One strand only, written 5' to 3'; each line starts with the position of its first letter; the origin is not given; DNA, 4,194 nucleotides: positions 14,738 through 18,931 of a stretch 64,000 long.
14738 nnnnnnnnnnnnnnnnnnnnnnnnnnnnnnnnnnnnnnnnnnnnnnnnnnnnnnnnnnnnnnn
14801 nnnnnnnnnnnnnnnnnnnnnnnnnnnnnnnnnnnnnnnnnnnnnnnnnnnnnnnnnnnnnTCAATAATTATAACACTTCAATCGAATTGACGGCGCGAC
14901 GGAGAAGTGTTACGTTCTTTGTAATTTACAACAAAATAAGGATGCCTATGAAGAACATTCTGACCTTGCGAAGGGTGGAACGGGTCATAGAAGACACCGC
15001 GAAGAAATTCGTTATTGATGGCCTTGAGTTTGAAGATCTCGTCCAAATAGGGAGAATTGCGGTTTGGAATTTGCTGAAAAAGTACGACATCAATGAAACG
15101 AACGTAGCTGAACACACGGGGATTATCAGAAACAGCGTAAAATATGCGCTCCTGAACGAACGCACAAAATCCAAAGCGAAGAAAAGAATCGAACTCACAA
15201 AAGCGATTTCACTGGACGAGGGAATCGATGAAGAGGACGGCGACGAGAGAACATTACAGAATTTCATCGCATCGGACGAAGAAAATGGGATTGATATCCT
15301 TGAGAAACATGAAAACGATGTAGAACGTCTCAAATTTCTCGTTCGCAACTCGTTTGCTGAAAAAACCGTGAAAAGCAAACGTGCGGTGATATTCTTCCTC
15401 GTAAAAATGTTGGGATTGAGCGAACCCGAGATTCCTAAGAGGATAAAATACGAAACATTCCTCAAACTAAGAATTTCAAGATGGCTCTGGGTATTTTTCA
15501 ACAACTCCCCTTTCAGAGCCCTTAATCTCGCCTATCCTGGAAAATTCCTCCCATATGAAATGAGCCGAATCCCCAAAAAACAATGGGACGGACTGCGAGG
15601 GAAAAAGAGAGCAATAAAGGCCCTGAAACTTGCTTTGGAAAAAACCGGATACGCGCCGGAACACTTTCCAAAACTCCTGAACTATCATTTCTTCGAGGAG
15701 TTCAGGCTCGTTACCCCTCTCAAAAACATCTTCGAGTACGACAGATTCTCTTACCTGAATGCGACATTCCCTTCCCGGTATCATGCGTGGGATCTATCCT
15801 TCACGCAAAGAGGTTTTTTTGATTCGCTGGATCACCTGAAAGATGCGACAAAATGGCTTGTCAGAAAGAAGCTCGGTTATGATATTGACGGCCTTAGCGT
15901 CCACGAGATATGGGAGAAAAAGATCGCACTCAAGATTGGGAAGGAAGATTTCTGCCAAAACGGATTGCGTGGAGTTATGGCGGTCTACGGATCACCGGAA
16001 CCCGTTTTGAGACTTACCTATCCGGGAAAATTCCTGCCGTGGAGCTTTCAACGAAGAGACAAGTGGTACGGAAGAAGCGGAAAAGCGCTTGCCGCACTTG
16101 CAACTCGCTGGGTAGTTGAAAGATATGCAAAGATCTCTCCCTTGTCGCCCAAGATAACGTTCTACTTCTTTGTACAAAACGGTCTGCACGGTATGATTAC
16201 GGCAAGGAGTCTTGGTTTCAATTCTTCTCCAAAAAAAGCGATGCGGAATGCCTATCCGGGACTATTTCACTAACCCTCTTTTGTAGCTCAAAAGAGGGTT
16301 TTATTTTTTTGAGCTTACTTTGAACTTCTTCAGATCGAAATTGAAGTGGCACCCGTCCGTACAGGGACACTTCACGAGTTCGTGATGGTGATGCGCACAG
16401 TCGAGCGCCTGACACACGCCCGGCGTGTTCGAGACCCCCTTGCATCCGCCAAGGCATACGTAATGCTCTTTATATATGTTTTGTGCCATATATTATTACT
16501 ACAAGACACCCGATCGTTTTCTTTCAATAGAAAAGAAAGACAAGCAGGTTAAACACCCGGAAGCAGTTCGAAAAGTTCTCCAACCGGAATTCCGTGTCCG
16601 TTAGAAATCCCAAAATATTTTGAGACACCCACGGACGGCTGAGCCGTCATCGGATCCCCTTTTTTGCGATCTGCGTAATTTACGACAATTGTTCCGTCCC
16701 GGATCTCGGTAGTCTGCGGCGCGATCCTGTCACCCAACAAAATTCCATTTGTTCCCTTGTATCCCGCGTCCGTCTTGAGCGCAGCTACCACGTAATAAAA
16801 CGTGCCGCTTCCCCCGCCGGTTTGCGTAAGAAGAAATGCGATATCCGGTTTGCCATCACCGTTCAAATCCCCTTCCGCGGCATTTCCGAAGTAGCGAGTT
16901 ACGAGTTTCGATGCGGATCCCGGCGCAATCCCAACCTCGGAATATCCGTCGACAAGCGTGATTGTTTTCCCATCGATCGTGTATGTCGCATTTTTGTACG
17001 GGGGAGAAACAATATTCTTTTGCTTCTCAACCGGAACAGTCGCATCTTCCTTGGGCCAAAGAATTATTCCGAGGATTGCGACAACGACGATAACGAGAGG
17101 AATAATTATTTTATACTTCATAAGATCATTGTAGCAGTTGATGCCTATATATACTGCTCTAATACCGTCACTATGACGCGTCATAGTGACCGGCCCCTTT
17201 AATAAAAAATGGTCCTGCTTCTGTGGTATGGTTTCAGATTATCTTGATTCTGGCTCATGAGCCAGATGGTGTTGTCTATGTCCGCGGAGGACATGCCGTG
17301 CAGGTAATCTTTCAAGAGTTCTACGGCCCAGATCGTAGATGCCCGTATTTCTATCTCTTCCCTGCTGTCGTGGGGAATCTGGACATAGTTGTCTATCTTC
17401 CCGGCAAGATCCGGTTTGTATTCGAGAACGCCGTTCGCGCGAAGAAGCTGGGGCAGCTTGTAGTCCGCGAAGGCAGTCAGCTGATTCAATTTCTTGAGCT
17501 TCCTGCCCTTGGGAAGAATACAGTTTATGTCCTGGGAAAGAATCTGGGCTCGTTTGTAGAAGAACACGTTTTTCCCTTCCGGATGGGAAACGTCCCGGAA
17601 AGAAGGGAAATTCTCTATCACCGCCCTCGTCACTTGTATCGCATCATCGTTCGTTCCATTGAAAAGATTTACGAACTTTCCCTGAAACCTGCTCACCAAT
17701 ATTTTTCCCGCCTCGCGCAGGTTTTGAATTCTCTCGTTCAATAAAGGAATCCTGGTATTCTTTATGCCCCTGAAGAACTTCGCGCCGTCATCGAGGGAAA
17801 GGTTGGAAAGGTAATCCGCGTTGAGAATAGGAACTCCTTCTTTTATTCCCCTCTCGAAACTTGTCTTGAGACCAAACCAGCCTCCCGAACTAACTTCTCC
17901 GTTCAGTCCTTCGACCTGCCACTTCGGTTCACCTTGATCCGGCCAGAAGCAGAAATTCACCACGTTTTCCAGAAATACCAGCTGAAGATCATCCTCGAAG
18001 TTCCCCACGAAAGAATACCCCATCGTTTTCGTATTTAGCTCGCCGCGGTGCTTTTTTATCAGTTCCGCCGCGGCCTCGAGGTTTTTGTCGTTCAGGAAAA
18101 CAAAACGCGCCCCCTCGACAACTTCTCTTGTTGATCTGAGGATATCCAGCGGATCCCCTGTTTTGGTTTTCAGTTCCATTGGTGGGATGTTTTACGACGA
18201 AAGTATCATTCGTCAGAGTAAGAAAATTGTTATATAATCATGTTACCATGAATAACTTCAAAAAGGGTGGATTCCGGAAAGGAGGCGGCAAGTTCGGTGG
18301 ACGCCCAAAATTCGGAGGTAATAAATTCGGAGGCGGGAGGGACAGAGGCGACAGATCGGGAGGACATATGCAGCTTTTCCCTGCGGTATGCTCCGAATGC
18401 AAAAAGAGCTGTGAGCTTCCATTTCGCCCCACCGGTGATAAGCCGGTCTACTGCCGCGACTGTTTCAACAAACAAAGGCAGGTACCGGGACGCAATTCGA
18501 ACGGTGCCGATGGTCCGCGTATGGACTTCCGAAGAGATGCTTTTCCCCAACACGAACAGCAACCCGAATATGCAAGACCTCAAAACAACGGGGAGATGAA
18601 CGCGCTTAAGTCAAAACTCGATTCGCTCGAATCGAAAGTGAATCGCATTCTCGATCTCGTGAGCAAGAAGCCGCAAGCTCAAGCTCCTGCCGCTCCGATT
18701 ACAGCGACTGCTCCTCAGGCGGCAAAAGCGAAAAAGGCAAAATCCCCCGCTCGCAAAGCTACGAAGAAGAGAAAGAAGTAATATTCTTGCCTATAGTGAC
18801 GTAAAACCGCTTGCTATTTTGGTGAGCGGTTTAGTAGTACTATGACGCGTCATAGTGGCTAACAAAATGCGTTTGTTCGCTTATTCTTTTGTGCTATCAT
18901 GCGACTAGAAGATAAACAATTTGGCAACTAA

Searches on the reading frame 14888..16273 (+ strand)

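Call 96: search_protein_families(library=pfam, proteins=[window:14888-16273:+], max_evalue=0.01)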
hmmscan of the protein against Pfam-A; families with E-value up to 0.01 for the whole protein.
window:14888-16273:+ (461 aa): 1 family
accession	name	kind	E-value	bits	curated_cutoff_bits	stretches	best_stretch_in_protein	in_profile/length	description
PF04542.20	Sigma70_r2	-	1.3e-06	28.5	24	1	28-88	3-65/71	Sigma-70 region 2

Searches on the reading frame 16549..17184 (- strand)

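Call 96: search_protein_families(library=pfam, proteins=[window:16549-17184:-], max_evalue=0.01)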
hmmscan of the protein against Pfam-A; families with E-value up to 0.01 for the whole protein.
window:16549-17184:- (211 aa): 2 families
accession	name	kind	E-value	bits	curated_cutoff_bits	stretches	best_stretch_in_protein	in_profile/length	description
PF01839.29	FG-GAP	-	0.0016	18.8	22.1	1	105-116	8-19/37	FG-GAP repeat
PF13517.12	FG-GAP_3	-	0.0038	18.2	26.9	0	101-116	45-60/61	FG-GAP-like repeat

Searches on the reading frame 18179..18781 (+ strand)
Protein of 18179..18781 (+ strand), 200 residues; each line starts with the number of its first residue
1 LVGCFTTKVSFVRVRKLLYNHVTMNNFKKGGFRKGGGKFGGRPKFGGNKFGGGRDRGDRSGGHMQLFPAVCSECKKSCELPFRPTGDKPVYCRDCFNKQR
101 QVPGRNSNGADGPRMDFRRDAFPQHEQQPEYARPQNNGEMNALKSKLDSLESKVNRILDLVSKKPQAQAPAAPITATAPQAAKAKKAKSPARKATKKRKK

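Call 4: search_protein_families(library=pfam, proteins=[window:18179-18781:+], max_evalue=0.1)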
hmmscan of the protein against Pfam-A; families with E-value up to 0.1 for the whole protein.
window:18179-18781:+ (200 aa): 1 family
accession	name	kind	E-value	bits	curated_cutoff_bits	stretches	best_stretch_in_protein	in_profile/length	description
PF23477.1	zf_Tbcl_2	-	1.1e-15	57.4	27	1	65-100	2-37/37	Probable treble clef zinc finger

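Call 5: search_protein_families(library=ncbifam, proteins=[window:18179-18781:+], max_evalue=0.1)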
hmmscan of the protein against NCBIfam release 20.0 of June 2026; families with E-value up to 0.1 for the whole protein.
window:18179-18781:+ (200 aa): 1 family
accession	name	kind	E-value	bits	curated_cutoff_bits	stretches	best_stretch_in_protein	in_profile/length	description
TIGR04272.1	cxxc_cxxc_Mbark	domain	1.5e-15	56.6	36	1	65-100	2-37/37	CxxC-x17-CxxC domain-containing protein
